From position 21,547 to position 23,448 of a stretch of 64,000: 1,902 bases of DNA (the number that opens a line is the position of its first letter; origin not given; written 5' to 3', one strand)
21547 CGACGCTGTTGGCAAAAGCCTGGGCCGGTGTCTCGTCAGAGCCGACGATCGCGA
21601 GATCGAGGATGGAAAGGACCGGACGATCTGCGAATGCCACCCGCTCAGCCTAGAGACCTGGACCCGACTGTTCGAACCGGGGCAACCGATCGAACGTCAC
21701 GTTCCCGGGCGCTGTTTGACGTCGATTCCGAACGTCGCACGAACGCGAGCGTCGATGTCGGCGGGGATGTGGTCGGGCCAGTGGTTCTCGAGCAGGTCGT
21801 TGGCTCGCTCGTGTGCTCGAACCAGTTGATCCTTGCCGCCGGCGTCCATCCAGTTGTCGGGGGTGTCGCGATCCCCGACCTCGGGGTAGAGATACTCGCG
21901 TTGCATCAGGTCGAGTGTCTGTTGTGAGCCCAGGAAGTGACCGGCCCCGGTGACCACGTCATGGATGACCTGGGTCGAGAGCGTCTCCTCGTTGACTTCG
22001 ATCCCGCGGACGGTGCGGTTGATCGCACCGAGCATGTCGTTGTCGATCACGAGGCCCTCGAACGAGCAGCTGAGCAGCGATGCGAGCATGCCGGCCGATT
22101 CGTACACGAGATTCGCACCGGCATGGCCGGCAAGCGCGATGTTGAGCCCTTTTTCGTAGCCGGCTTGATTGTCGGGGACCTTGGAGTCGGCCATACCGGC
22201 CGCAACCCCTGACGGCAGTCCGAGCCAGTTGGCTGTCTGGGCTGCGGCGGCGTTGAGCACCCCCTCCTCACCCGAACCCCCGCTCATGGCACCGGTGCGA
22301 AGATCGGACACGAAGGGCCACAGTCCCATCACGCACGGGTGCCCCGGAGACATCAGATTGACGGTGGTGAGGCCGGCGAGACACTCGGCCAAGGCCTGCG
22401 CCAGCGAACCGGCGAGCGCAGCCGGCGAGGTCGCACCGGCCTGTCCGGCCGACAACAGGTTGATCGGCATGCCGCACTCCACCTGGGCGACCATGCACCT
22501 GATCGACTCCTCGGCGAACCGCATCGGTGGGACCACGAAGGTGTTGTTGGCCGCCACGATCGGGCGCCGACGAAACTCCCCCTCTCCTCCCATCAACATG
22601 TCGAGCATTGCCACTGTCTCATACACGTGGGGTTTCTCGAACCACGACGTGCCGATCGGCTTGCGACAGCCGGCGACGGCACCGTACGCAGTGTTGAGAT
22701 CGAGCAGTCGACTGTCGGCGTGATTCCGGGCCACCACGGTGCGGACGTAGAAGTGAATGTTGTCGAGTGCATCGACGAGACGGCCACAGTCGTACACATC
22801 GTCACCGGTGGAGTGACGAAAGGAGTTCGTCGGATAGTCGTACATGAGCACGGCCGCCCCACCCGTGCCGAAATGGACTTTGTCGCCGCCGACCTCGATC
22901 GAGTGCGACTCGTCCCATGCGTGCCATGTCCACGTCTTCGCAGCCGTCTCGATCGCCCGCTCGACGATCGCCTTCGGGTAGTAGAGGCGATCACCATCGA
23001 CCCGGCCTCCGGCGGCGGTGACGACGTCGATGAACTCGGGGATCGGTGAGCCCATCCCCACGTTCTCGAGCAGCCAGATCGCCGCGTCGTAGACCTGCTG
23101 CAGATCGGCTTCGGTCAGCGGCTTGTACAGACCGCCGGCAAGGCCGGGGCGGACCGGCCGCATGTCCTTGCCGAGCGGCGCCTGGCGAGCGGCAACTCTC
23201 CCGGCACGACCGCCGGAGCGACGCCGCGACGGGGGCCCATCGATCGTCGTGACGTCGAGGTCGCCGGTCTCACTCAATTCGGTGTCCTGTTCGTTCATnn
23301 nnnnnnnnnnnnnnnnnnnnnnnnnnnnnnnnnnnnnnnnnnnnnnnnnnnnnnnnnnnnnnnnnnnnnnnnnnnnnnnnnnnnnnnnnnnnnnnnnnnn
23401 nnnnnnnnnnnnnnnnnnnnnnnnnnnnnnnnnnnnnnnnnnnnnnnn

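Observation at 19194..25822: MttB-family methyltransferase operon without any corrinoid partner, coupled to a THF-dependent DMGDH-type flavoprotein and followed by an LLM oxidoreductase plus an orphan ferredoxin/ferredoxin-reductase pair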

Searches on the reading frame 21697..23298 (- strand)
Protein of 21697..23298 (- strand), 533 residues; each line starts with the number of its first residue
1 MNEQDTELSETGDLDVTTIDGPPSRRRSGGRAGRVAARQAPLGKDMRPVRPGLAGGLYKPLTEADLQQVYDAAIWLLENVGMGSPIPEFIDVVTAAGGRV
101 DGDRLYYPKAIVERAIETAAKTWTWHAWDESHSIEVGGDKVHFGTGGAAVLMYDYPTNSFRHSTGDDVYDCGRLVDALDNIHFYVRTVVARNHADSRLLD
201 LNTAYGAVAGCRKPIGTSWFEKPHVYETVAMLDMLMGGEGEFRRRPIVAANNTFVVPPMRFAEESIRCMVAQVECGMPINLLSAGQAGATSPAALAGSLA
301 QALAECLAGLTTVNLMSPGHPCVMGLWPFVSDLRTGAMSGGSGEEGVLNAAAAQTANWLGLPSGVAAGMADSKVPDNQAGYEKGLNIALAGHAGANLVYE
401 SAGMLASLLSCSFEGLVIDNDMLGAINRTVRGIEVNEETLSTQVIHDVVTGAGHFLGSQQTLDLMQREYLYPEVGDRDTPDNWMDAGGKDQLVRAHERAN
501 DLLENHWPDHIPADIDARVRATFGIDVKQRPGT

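Call 5: search_protein_families(library=pfam, proteins=[window:21697-23298:-])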
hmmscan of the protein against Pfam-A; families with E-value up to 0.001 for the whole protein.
window:21697-23298:- (533 aa): 1 family
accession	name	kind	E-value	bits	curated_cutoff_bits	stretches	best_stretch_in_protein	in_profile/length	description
PF06253.16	MTTB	-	2.2e-104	349.7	25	1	27-521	1-490/500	Trimethylamine methyltransferase (MTTB)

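Call 6: search_protein_families(library=ncbifam, proteins=[window:21697-23298:-])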
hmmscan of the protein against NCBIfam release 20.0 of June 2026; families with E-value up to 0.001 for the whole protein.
window:21697-23298:- (533 aa): 1 family
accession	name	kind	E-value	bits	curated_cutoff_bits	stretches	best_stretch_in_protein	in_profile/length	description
TIGR02369.2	trimeth_pyl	equivalog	4.1e-104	348.7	525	1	61-520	6-462/469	[trimethylamine--corrinoid protein] Co-methyltransferase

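Call 11: find_homologous_proteins(query=window:21697-23298:-, max_evalue=1e-20)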
Query window:21697-23298:- (533 aa): 7973 proteins with E <= 1e-20 among 8000 candidates; the best 120 are listed.
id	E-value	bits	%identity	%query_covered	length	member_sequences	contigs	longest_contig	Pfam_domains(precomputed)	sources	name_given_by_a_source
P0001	0.0e+0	1218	99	100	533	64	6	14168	PF06253.17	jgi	-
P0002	0.0e+0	1216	99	100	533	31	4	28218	PF06253.17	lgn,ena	-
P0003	0.0e+0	1010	85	93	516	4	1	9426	PF06253.17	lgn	-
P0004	1.1e-296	1003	85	93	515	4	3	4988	PF06253.17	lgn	-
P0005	2.0e-285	966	81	93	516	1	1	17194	PF06253.17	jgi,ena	-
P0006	7.3e-285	964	82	93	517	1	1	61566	PF06253.17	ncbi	-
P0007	1.5e-282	956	81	93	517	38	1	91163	PF06253.17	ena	-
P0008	2.7e-280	949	80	93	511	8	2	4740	PF06253.17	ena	-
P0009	1.2e-273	927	87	87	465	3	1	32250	PF06253.17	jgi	-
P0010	5.7e-272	921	79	93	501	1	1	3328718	PF06253.17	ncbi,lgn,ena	-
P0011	3.7e-268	909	77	93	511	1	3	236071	PF06253.17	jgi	jgi:trimethylamine--corrinoid protein Co-methyltransferase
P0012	1.3e-266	904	78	92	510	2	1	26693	PF06253.17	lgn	-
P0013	4.0e-266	902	77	93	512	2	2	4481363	PF06253.17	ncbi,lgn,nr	ncbi:MAG: trimethylamine methyltransferase family protein [Acidimicrobiales bacterium]|nr:trimethyla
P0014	5.0e-266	902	78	92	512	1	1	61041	PF06253.17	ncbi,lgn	ncbi:MAG: trimethylamine methyltransferase family protein [Actinomycetota bacterium]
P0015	3.7e-265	899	78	92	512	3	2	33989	PF06253.17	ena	-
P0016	1.6e-264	897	78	92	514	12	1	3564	PF06253.17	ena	-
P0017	6.5e-264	895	77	93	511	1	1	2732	PF06253.17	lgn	-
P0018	8.1e-263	891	77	93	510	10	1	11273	PF06253.17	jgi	jgi:trimethylamine--corrinoid protein Co-methyltransferase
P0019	3.0e-262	889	76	92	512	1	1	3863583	PF06253.17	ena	-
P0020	4.3e-262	889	77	93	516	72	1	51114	PF06253.17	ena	-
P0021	1.0e-261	887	75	97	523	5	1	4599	PF06253.17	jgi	jgi:trimethylamine--corrinoid protein Co-methyltransferase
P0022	1.3e-261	887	77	92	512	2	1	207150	PF06253.17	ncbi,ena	-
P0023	2.4e-261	886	76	93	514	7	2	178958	PF06253.17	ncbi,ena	-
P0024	3.1e-261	886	77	91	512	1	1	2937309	PF06253.17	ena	-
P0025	1.1e-260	884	76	93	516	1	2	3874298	PF06253.17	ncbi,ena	-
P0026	3.3e-260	882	76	93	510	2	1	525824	PF06253.17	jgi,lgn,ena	-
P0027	3.3e-260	882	77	92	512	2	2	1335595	PF06253.17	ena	-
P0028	3.5e-260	882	76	92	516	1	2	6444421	PF06253.17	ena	-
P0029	4.0e-260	882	75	93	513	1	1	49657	PF06253.17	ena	-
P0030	7.2e-260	881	76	92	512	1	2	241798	PF06253.17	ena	-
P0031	9.4e-260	881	76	92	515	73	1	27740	PF06253.17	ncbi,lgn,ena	-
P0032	1.1e-259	881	75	96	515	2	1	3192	PF06253.17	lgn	-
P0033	1.3e-259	880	76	92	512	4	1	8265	PF06253.17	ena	-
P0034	2.6e-259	879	76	93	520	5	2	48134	PF06253.17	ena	-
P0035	4.4e-259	879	75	92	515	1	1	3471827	PF06253.17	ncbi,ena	-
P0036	5.0e-259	879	75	92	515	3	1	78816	PF06253.17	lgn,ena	-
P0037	1.2e-258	877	75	93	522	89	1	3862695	PF06253.17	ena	-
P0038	4.3e-258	875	76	92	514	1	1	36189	PF06253.17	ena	-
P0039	6.0e-258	875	77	92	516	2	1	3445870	PF06253.17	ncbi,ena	-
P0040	8.0e-258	875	75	92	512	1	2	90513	PF06253.17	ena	-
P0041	1.2e-257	874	77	92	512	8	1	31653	PF06253.17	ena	-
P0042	5.9e-257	872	76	91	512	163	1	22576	PF06253.17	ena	-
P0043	9.6e-257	871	76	91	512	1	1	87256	PF06253.17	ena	-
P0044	2.7e-256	870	75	93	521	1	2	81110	PF06253.17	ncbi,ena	-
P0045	1.3e-255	867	74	93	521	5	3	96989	PF06253.17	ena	-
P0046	2.2e-255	867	75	91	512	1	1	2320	PF06253.17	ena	-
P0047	3.3e-255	866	74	96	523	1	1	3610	PF06253.17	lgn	-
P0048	1.3e-254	864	74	93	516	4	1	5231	PF06253.17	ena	-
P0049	2.1e-254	863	74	93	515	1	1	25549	PF06253.17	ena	-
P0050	2.1e-254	863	74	95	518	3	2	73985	PF06253.17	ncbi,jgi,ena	-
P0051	2.3e-254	863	75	93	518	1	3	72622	PF06253.17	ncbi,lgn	-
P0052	2.4e-253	860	73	92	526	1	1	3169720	PF06253.17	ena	-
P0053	8.4e-253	858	73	92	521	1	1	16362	PF06253.17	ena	-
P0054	1.1e-252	858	75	93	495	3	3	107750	PF06253.17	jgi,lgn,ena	-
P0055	1.7e-252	857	73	93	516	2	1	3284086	PF06253.17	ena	-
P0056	5.3e-252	855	73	93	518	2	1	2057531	PF06253.17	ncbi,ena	-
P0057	9.0e-251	851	73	91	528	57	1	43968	PF06253.17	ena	-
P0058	1.2e-250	851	73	93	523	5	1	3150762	PF06253.17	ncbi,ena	-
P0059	3.8e-250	849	73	94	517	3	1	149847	PF06253.17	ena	-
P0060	8.8e-250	848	75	93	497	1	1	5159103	PF06253.17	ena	-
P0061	5.4e-249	845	74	93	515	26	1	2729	PF06253.17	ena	-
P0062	4.9e-246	836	72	92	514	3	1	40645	PF06253.17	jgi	-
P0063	1.8e-245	834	73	92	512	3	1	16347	PF06253.17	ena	-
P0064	2.4e-245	833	75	90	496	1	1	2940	PF06253.17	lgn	-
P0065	6.5e-245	832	76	90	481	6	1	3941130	PF06253.17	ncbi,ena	-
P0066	1.7e-244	831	72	92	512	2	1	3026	PF06253.17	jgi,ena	-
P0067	1.3e-243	828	73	92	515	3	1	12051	PF06253.17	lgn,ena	-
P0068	1.6e-243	827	72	93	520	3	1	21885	PF06253.17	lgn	-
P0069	2.0e-243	827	73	91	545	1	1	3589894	PF06253.17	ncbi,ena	-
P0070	1.0e-242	825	74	89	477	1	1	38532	PF06253.17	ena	-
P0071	2.1e-240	817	75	88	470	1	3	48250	PF06253.17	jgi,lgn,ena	-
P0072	6.5e-239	812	70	93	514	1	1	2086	PF06253.17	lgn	-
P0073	5.0e-238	809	70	91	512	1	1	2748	PF06253.17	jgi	-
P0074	1.9e-237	807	71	92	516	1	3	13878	PF06253.17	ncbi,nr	ncbi:MAG: methyltransferase [Actinomycetia bacterium]|nr:methyltransferase [Actinomycetes bacterium]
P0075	5.5e-237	806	77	86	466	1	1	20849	PF06253.17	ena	-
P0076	7.0e-236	802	76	86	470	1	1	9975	PF06253.17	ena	-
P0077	1.0e-235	802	70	93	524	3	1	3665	PF06253.17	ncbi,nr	ncbi:MAG: methyltransferase [Actinomycetia bacterium]|nr:methyltransferase [Actinomycetes bacterium]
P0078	1.2e-231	788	69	91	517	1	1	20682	PF06253.17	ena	-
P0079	6.9e-231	786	70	91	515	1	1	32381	PF06253.17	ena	-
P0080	2.1e-230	784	66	93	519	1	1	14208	PF06253.17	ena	-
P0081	2.8e-229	780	68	91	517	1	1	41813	PF06253.17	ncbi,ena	-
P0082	7.4e-229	779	78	83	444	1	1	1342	PF06253.17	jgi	-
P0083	1.0e-228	779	69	93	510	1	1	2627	PF06253.17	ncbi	-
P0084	2.6e-228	777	78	83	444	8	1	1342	PF06253.17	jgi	-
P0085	2.8e-228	777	68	93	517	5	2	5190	PF06253.17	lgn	-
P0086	5.4e-228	776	68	93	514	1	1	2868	PF06253.17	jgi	jgi:trimethylamine--corrinoid protein Co-methyltransferase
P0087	6.9e-228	776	69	93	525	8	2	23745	PF06253.17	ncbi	-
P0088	8.6e-228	775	67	93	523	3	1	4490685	PF06253.17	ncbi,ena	-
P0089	9.5e-228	775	68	90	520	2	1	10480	PF06253.17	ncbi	-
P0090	1.4e-227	775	70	93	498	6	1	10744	PF06253.17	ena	-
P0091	1.7e-227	775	67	90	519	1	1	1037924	PF06253.17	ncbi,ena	-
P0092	2.9e-227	774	66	94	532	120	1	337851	PF06253.17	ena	-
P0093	5.3e-227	773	66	93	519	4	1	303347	PF06253.17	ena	-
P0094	8.4e-227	772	69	90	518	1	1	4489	PF06253.17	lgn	-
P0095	1.3e-226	772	66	93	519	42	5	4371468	PF06253.17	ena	-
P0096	2.9e-226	770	73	88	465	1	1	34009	PF06253.17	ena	-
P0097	4.0e-226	770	69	92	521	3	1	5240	PF06253.17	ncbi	-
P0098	4.8e-226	770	68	91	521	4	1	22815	PF06253.17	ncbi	-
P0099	3.0e-225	767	67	91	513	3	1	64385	PF06253.17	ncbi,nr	ncbi:MAG: methyltransferase [Actinomycetia bacterium]|nr:methyltransferase [Actinomycetes bacterium]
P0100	5.9e-225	766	67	90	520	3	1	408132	PF06253.17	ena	-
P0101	8.4e-225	766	73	87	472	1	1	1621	PF06253.17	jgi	jgi:trimethylamine--corrinoid protein Co-methyltransferase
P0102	1.0e-224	765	66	93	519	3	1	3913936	PF06253.17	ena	-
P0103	1.2e-224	765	65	93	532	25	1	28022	PF06253.17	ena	-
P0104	1.5e-224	765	67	90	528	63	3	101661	PF06253.17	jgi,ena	-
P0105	2.9e-224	764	65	93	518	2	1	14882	PF06253.17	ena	-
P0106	1.4e-223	762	65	93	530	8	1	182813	PF06253.17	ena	-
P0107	2.0e-223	761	65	91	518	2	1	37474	PF06253.17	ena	-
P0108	3.0e-223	760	66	92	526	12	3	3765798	PF06253.17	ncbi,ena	-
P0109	5.1e-223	760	67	90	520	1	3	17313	PF06253.17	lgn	-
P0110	9.2e-223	759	68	90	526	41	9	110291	PF06253.17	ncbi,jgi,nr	ncbi:MAG: trimethylamine methyltransferase family protein [Acidimicrobiales bacterium]|nr:trimethyla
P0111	1.1e-222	759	65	93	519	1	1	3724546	PF06253.17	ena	-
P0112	1.1e-222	759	65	92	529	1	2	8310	PF06253.17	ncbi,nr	ncbi:MAG TPA: methyltransferase [Acidimicrobiaceae bacterium]|nr:methyltransferase [Acidimicrobiacea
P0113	1.2e-222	758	66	93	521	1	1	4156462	PF06253.17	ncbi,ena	-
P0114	2.6e-222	757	67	95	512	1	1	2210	PF06253.17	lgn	-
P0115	2.9e-222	757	67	95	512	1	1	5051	PF06253.17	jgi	-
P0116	3.3e-222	757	69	90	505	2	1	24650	PF06253.17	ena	-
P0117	3.3e-222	757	67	95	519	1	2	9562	PF06253.17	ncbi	-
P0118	4.1e-222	757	65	94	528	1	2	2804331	PF06253.17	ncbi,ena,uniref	ncbi:trimethylamine methyltransferase family protein [Candidatus Poriferisodalis sp.]|uniref:trimeth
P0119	8.4e-222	756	71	87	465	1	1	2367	PF06253.17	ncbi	-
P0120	1.6e-221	755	63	93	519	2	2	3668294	PF06253.17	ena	-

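Call 14: find_related_loci(query=A1, collection=genome_contigs, flank=10000)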
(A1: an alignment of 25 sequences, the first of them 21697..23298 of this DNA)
Query A1 (533 aa) in genome_contigs; peptide patterns used: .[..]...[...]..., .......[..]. (x = any residue, [..] = any of these).
600 stretches matched a pattern (row limit reached: there are more); 594 encode a relative of the query (tblastn E <= 1e-3); the best 80 are kept; 80 distinct loci.
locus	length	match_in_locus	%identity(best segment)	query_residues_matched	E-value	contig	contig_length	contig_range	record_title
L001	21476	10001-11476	77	35-525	0e+0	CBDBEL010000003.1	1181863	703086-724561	MAG: Candidatus Aldehydirespirator sp. isolate 42010ebb-ea2b-4a2b-9d13-79554d05c50f genome assembly, contig: contig_3, w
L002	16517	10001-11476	77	39-529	0e+0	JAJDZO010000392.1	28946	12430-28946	MAG: Acidimicrobiia bacterium isolate jk18x40bins.8 k141_1359137, whole genome shotgun sequence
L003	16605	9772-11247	77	35-525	0e+0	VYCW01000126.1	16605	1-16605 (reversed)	MAG: Acidimicrobiaceae bacterium isolate SB0675_bin_25 NODE_1558_length_16605_cov_58.635831, whole genome shotgun sequen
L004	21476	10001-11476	78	35-525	0e+0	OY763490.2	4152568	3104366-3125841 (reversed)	MAG: Acidimicrobiales bacterium isolate e420a23f-e807-4b73-8760-6b68b197cd4b genome assembly, chromosome: 1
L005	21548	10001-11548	74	18-532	0e+0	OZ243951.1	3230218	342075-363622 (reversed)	MAG: Candidatus Aldehydirespiratoraceae bacterium isolate d6686e6b-c766-4219-a85b-b3fd03f9654a genome assembly, chromoso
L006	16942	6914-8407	74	35-531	0e+0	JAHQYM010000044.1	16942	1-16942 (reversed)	MAG: Acidimicrobiia bacterium isolate 10 NODE_4352_length_16942_cov_16.9025_ID_8703, whole genome shotgun sequence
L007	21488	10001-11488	74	35-529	0e+0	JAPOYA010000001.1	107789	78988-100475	MAG: Acidimicrobiaceae bacterium isolate COS4_bin_1 NODE_190_length_107789_cov_24.2823, whole genome shotgun sequence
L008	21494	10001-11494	75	35-531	0e+0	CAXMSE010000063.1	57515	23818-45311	MAG: uncultured Gammaproteobacteria bacterium isolate 07C-BC-St07_bin.28.orig genome assembly, contig: k141_1692539, who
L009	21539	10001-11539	74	18-529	0e+0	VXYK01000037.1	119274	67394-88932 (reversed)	MAG: Acidimicrobiaceae bacterium isolate SB0670_bin_1 NODE_103_length_119274_cov_16.436013, whole genome shotgun sequenc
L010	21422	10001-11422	77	39-511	0e+0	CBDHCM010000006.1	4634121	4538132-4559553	MAG: Candidatus Aldehydirespirator sp. isolate 36171f10-6b1c-407a-8267-17b84cd7c53a genome assembly, contig: chromosome_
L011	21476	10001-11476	75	41-531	0e+0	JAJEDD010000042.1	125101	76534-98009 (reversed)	MAG: Acidimicrobiia bacterium isolate jk18xAbins.52 k141_1408560, whole genome shotgun sequence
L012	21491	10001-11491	74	35-532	0e+0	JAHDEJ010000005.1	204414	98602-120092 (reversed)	MAG: Acidimicrobiales bacterium isolate MAG-179 RZ_138, whole genome shotgun sequence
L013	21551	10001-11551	74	18-533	0e+0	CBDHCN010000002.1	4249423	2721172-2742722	MAG: Candidatus Aldehydirespiratoraceae bacterium isolate 1823f4bd-ece8-44b4-8147-d2e02a723a8b genome assembly, contig:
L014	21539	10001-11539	75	18-529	0e+0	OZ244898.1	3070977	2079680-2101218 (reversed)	MAG: Candidatus Aldehydirespiratoraceae bacterium isolate f42316b8-8bff-4a9a-a819-47b04988829c genome assembly, chromoso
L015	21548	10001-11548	74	18-532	0e+0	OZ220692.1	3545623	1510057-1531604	MAG: Acidimicrobiales bacterium isolate 8ffd2e9a-c1ca-4386-ab1d-9011d91eb932 genome assembly, chromosome: 1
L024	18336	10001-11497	81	35-532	0e+0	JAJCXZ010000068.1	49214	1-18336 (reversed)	MAG: Acidimicrobiales bacterium isolate OFTM337 OFTM337_67, whole genome shotgun sequence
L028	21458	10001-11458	77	41-525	0e+0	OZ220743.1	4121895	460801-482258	MAG: Acidimicrobiales bacterium isolate dadfcd55-464f-4f03-9875-fa0eca1464b2 genome assembly, chromosome: 1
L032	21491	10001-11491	65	35-530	0e+0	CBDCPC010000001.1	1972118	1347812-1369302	MAG: Acidimicrobiales bacterium isolate 643f2b38-666c-4a97-807c-f766906f6415 genome assembly, contig: contig_1, whole ge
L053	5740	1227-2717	64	35-530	0e+0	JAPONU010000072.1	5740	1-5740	MAG: bacterium isolate APA_bin_18 c_000000032050, whole genome shotgun sequence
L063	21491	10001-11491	65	35-530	0e+0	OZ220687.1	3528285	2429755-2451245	MAG: Acidimicrobiales bacterium isolate 3e3f92a6-18ad-429f-812c-c77ddcffca8d genome assembly, chromosome: 1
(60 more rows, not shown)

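Call 17: find_encoding_contigs(protein=P0013, flank=10000, max_places=3)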
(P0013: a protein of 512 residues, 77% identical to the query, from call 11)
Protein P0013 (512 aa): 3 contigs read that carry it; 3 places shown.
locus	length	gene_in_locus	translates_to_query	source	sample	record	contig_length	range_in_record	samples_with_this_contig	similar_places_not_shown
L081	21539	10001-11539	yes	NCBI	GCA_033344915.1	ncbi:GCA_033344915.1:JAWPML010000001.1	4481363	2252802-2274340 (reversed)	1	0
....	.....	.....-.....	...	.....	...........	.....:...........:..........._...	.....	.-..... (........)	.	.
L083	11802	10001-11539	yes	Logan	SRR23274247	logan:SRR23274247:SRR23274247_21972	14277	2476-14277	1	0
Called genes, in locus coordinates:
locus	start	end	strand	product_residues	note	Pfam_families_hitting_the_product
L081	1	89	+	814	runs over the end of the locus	PF00890:FAD_binding_2 (faint), PF01266:DAO, PF13450:NAD_binding_8 (faint), PF16350:FAO_M, PF01571:GCV_T, PF08669:GCV_T_C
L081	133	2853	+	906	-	PF00501:AMP-binding, PF13193:AMP-binding_C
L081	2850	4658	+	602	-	PF00501:AMP-binding, PF13193:AMP-binding_C, PF00550:PP-binding (weak)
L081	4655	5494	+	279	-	-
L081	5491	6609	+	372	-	PF03062:MBOAT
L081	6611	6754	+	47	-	-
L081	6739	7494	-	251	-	PF09339:HTH_IclR, PF12802:MarR_2, PF25213:HVO_A0261_N (weak), PF01978:TrmB (weak), PF01614:IclR_C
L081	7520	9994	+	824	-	PF01266:DAO, PF13738:Pyr_redox_3 (faint), PF16350:FAO_M (weak), PF01571:GCV_T, PF08669:GCV_T_C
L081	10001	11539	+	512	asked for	PF06253:MTTB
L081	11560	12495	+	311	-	PF00106:adh_short, PF01370:Epimerase (weak), PF08659:KR, PF13561:adh_short_C2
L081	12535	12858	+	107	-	-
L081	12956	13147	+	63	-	PF06902:Fer4_19 (weak), PF13459:Fer4_15, PF13370:Fer4_13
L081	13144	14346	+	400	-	PF01266:DAO (faint), PF07992:Pyr_redox_2, PF13450:NAD_binding_8 (faint), PF00070:Pyr_redox, PF14759:Reductase_C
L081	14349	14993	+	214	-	PF07947:YhhN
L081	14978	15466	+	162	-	PF14230:DUF4333 (weak)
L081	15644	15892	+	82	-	PF00312:Ribosomal_S15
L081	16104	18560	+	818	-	PF01138:RNase_PH, PF03726:PNPase, PF01138:RNase_PH, PF00013:KH_1, PF00575:S1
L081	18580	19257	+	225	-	PF03567:Sulfotransfer_2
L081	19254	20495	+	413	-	PF00675:Peptidase_M16, PF05193:Peptidase_M16_C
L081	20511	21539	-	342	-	PF02746:MR_MLE_N (weak), PF13378:MR_MLE_C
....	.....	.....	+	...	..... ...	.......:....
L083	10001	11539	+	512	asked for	PF06253:MTTB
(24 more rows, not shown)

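Call 29: search_dna_similar(query=window:21697-23298:-, collection=plasmids, mode=protein, max_rows=40)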
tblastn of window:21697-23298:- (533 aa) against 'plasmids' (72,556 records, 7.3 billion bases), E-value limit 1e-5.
Records with a match: 195; places in all: 250; records where one place covers at least 80% of the query: 140.
Best place of each record, by identity: <60% 195.
By first word of the organism name: Sinorhizobium 121; Leisingera 18; Mesorhizobium 10; Cereibacter 8; Ruegeria 5; Paracoccus 4; Rhizobium 4; Shinella 3; Rhodobacteraceae 2; Alisedimentitalea 2; and 15 more.
By predicted mobility (MOB-suite, as given by PLSDB): conjugative 74; non-mobilizable 71; mobilizable 50.
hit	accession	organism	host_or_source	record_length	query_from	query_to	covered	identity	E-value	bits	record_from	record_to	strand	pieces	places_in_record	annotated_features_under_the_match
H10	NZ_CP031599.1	Roseovarius indicus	pure culture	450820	48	525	90%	49.5%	4e-135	439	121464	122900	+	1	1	trimethylamine methyltransferase family protein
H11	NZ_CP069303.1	Shinella sp. PSBB067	monoisolate,Minnesota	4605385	42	525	91%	47.3%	9e-132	430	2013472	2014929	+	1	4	none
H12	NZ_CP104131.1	Sinorhizobium sp. K101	Phaseolus vulgaris,cell ...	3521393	42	525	91%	47.3%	3e-130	425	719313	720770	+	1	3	none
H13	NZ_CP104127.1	Sinorhizobium sp. M103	Phaseolus vulgaris,cell ...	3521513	42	525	91%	47.3%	3e-130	425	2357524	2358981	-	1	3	none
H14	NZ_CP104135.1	Sinorhizobium sp. C101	Phaseolus vulgaris,cell ...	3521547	42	525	91%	47.3%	3e-130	425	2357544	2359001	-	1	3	none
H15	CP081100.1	Rhodobacteraceae bacterium M382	-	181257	55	528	89%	48.2%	3e-120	396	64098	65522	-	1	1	trimethylamine methyltransferase family protein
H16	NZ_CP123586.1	Alisedimentitalea scapharcae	Anadara broughtonii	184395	55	528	89%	48.2%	4e-120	396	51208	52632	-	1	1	trimethylamine methyltransferase family protein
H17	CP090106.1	Sinorhizobium meliloti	Medicago,Cell culture,Plant nodule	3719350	42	525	91%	47.1%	2e-130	426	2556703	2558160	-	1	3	trimethylamine methyltransferase family protein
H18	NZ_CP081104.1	Ruegeria conchae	-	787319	46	523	90%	46.5%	5e-118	390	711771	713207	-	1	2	trimethylamine methyltransferase family protein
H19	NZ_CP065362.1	Ruegeria sp. SCSIO 43209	Galaxea fascicularis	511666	46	525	90%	45.7%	8e-117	387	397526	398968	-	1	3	trimethylamine methyltransferase family protein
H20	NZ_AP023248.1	Mesorhizobium sp. 131-2-1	Lotus japonicus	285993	44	525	90%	45.3%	2e-130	426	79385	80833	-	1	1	trimethylamine methyltransferase family protein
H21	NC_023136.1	Leisingera methylohalidivorans DSM 14336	Seawater collected from a tide pool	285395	48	525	90%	45.6%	2e-115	383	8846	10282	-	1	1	trimethylamine methyltransferase family protein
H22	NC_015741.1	Roseobacter litoralis Och 149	seaweed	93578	48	525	90%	45.2%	2e-112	374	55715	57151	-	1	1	trimethylamine methyltransferase family protein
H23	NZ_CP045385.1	Ruegeria sp. THAF33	pure culture,Surface of a polyethylene ...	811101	48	529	90%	44.5%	7e-119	392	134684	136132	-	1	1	trimethylamine methyltransferase family protein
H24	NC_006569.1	Ruegeria pomeroyi DSS-3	-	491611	48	529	90%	43.7%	2e-116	385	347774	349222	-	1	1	trimethylamine methyltransferase family protein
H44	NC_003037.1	Sinorhizobium meliloti 1021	-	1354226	58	530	89%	26.5%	2e-27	125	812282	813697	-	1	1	none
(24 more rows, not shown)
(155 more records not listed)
